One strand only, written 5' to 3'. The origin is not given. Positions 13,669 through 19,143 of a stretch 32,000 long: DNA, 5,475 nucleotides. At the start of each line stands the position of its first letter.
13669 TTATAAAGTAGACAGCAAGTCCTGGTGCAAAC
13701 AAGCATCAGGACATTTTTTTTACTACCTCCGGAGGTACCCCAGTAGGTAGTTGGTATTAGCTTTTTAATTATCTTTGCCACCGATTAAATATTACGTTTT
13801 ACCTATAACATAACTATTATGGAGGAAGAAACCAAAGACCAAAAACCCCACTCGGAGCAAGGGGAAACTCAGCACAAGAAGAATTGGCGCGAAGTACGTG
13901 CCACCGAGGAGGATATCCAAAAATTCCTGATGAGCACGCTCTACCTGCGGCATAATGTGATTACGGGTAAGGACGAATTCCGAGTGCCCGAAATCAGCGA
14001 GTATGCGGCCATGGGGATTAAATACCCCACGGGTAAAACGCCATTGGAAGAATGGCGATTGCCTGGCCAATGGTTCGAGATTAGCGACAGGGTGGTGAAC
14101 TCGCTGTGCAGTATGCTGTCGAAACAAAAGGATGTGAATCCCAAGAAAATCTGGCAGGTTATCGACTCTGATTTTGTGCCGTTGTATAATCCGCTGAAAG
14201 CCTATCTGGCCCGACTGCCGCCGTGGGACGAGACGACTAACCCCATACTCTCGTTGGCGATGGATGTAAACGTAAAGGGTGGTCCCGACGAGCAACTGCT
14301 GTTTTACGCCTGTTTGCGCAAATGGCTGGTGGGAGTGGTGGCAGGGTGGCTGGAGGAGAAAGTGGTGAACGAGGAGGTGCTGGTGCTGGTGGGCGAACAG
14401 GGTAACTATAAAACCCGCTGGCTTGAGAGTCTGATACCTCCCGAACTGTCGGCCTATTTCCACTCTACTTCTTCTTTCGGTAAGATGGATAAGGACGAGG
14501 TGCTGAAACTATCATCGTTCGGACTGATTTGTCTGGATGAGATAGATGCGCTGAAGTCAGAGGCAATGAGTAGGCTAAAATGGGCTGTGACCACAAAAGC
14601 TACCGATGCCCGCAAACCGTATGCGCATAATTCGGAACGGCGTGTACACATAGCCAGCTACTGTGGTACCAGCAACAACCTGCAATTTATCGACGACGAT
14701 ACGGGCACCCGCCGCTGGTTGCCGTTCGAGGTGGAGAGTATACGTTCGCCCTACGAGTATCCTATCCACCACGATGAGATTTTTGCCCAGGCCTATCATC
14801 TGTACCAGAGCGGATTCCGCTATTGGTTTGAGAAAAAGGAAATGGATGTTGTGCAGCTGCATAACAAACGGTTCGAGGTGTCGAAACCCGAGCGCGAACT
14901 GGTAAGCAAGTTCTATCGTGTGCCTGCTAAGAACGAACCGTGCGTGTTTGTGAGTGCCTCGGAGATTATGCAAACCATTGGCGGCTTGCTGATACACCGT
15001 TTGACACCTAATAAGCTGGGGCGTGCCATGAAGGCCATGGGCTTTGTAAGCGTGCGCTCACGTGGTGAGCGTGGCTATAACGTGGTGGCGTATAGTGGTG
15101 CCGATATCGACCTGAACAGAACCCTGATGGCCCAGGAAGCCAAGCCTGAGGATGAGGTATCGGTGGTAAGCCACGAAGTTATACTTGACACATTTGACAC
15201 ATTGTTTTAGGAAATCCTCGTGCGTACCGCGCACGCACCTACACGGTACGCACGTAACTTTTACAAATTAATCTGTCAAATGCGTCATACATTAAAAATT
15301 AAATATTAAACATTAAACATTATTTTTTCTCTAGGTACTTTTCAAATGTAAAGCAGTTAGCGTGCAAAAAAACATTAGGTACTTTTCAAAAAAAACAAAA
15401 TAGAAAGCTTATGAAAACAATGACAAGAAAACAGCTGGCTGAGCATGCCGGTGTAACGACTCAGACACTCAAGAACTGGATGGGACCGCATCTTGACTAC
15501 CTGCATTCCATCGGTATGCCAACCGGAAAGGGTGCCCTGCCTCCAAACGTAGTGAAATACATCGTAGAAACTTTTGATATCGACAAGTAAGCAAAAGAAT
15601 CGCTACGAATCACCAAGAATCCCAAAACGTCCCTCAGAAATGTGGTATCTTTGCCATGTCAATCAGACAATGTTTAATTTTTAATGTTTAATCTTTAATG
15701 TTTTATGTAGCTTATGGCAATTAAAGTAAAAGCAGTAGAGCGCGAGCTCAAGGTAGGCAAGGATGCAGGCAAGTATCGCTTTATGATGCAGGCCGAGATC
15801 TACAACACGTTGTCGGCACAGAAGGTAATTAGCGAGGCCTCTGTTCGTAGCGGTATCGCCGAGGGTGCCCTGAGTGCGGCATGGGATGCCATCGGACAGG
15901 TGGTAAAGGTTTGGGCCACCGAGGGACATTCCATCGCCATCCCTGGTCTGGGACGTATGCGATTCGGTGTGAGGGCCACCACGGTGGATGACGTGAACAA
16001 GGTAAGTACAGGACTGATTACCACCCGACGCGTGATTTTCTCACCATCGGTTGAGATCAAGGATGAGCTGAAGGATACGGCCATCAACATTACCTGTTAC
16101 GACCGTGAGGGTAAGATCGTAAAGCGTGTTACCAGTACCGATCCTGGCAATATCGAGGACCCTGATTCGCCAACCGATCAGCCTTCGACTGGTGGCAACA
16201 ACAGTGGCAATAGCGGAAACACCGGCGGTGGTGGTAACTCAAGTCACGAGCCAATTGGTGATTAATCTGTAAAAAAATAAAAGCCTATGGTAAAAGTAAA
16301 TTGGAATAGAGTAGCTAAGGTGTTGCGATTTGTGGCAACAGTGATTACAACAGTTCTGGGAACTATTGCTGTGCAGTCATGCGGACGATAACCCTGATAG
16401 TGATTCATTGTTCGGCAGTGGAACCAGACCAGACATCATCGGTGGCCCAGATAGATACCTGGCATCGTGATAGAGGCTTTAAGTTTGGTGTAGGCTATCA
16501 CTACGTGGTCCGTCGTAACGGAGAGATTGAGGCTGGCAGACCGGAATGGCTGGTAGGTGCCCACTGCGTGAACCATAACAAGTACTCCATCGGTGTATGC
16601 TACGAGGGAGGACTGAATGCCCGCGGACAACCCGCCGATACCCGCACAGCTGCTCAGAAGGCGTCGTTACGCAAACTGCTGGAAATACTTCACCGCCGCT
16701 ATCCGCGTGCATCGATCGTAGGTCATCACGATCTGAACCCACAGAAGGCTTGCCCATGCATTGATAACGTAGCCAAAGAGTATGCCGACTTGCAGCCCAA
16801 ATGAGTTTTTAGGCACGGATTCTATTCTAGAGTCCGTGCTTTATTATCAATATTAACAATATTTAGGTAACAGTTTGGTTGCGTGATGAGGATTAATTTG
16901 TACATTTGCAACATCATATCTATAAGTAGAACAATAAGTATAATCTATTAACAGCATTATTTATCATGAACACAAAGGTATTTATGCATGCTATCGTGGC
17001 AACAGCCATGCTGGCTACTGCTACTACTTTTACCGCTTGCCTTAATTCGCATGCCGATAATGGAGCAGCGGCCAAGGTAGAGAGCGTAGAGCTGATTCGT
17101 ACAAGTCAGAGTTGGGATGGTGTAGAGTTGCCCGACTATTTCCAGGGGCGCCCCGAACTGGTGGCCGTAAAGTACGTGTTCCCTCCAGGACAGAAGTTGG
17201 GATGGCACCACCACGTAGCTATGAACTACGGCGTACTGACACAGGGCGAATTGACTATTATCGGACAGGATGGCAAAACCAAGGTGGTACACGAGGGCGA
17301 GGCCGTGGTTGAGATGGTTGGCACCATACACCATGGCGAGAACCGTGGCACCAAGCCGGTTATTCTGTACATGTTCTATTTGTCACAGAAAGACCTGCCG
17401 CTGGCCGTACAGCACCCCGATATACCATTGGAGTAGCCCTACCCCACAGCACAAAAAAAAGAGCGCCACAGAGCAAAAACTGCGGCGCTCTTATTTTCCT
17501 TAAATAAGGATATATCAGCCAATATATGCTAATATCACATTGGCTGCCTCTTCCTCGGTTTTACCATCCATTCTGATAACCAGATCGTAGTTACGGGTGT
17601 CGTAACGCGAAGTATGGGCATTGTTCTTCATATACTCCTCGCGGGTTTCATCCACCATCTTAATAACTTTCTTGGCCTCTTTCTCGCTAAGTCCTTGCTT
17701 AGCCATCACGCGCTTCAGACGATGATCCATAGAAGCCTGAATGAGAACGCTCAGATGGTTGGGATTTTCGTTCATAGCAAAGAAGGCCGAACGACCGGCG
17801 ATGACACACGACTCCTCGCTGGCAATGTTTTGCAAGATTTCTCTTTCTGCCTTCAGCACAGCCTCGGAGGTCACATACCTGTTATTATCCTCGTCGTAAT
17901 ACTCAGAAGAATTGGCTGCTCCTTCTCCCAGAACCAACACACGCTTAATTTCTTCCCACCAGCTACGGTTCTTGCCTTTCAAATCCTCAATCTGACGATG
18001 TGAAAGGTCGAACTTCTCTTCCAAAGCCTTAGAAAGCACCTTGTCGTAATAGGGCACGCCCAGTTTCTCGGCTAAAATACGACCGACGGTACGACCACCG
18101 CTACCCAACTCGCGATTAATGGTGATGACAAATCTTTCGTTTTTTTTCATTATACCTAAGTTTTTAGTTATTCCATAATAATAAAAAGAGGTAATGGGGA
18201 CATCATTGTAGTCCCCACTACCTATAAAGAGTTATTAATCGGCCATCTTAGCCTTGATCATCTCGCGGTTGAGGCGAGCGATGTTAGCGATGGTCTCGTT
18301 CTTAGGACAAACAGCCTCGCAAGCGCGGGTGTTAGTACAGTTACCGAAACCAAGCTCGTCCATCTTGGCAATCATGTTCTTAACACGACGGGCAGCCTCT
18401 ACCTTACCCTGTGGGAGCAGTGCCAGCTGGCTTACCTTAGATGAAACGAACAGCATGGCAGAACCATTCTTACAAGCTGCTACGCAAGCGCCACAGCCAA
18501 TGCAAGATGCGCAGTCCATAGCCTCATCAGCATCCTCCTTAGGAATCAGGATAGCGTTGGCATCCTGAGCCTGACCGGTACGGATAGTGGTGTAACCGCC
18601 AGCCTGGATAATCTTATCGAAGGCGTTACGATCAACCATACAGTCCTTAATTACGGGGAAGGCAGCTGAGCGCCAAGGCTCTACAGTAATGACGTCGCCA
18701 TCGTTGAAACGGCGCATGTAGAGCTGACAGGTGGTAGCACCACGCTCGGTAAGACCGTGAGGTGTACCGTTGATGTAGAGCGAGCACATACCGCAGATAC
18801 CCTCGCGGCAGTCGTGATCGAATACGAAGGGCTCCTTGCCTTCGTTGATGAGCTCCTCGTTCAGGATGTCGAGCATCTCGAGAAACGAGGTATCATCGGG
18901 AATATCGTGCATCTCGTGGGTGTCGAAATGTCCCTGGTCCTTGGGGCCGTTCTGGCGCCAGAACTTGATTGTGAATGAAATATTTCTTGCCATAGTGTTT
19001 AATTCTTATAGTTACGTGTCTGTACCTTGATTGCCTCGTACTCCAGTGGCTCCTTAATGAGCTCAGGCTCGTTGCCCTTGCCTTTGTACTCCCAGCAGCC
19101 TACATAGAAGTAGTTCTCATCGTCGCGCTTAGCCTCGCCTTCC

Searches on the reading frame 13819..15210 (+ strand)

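Call 37: search_protein_families(library=pfam, proteins=[window:13819-15210:+], max_evalue=0.001)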
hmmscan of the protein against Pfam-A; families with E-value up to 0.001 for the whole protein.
window:13819-15210:+ (463 aa): 3 families
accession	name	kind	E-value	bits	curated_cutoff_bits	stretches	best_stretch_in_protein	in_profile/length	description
PF05272.17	VapE-like_dom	-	2.4e-32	112.6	25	1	161-353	27-216/217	Virulence-associated protein E-like domain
PF19263.5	DUF5906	-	8.3e-06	26.9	27.6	1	190-299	1-114/114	Family of unknown function (DUF5906)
PF12990.12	DUF3874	-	0.0002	22.1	28.3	1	357-415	3-64/71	Domain of unknonw function from B. Theta Gene description (DUF3874)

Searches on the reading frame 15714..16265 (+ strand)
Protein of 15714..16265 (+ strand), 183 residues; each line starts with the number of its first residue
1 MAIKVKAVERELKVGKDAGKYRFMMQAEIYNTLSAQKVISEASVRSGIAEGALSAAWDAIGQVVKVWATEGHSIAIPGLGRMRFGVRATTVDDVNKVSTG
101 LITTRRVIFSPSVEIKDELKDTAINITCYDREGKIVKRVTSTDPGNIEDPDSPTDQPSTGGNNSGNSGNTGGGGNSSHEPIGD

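Call 37: search_protein_families(library=pfam, proteins=[window:15714-16265:+], max_evalue=0.001)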
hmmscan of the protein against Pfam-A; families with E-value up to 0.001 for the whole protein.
window:15714-16265:+ (183 aa): 1 family
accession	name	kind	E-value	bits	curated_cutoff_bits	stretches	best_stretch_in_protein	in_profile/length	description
PF18291.6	HU-HIG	-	5.1e-13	49.6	26.2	1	1-123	1-122/125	HU domain fused to wHTH, Ig, or Glycine-rich motif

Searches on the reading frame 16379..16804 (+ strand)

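Call 37: search_protein_families(library=pfam, proteins=[window:16379-16804:+], max_evalue=0.001)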
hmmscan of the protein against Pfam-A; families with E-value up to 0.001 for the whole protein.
window:16379-16804:+ (141 aa): 1 family
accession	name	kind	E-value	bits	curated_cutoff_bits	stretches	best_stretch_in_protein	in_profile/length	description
PF01510.30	Amidase_2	-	3e-18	66.9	26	1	2-126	3-129/131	N-acetylmuramoyl-L-alanine amidase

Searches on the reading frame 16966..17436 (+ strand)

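Call 37: search_protein_families(library=pfam, proteins=[window:16966-17436:+], max_evalue=0.001)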
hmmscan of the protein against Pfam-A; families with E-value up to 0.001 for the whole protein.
window:16966-17436:+ (156 aa): 1 family
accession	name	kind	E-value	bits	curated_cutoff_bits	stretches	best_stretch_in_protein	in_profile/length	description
PF07883.17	Cupin_2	-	3.4e-11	43.1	27.2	1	70-137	3-69/70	Cupin domain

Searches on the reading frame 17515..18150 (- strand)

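Call 37: search_protein_families(library=pfam, proteins=[window:17515-18150:-], max_evalue=0.001)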
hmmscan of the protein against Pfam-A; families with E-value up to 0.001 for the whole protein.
window:17515-18150:- (211 aa): 3 families
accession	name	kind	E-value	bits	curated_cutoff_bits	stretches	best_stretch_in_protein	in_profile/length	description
PF13189.12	Cytidylate_kin2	-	6.9e-42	144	28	1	8-195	1-175/176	Cytidylate kinase-like family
PF01202.28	SKI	-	1.5e-08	35.4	22.1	0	100-187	49-146/159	Shikimate kinase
PF01797.21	Y1_Tnp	-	0.0007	20.1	23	0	93-185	19-103/121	Transposase IS200 like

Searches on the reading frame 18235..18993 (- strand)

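Call 37: search_protein_families(library=pfam, proteins=[window:18235-18993:-], max_evalue=0.001)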
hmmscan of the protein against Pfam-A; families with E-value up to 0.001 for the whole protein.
window:18235-18993:- (252 aa): 5 families
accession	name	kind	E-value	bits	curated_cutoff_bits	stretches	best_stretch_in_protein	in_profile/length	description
PF13085.11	Fer2_3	-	6.5e-21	74.8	27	1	9-125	2-105/107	2Fe-2S iron-sulfur cluster binding domain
PF12838.12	Fer4_7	-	4e-09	37.3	27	1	163-232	1-51/52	4Fe-4S dicluster domain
PF13183.11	Fer4_8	-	3.1e-07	31.3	27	1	162-232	3-67/68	4Fe-4S dicluster domain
PF13187.11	Fer4_9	-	0.00015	22.2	27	0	164-232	2-50/52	4Fe-4S dicluster domain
PF00111.32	Fer2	-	0.00024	21.4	21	0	58-93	31-76/77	2Fe-2S iron-sulfur cluster binding domain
